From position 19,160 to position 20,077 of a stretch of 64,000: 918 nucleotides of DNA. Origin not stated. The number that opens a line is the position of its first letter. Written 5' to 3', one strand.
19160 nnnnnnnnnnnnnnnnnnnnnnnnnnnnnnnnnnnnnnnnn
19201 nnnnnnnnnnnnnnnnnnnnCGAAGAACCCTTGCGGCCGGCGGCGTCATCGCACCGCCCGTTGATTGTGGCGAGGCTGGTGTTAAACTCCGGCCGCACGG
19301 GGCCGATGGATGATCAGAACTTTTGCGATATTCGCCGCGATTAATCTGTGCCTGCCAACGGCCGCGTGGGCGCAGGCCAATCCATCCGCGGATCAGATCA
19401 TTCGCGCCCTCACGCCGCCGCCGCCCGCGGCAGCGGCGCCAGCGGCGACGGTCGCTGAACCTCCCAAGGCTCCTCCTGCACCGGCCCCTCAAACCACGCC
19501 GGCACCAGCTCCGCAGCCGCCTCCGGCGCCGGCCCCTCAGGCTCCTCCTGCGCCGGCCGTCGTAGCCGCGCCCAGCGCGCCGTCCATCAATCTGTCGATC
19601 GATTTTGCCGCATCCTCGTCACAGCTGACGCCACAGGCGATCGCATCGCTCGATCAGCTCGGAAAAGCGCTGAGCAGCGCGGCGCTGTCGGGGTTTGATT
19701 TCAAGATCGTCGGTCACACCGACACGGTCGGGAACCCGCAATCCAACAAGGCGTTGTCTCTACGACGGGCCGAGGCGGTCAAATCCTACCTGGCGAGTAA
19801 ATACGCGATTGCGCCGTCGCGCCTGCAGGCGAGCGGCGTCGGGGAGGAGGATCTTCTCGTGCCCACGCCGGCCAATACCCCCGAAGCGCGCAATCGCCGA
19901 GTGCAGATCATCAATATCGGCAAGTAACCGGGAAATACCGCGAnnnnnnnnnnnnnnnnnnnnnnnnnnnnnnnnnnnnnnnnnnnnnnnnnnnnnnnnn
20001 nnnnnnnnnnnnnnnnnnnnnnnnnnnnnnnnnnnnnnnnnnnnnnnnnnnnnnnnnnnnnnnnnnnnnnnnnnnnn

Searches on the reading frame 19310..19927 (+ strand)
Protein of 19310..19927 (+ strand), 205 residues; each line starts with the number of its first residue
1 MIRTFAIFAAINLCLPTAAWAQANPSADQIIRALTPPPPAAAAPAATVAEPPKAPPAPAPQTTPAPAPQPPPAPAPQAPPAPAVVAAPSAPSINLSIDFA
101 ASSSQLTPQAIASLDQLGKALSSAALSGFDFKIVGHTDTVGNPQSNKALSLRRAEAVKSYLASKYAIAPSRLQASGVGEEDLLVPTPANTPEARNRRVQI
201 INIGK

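Call 92: search_protein_families(library=pfam, proteins=[window:19310-19927:+], max_evalue=0.001)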
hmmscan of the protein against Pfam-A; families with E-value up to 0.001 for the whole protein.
window:19310-19927:+ (205 aa): 1 family
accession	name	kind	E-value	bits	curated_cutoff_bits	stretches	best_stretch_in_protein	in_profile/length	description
PF00691.25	OmpA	-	4e-18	66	27.2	1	99-196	2-98/98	OmpA family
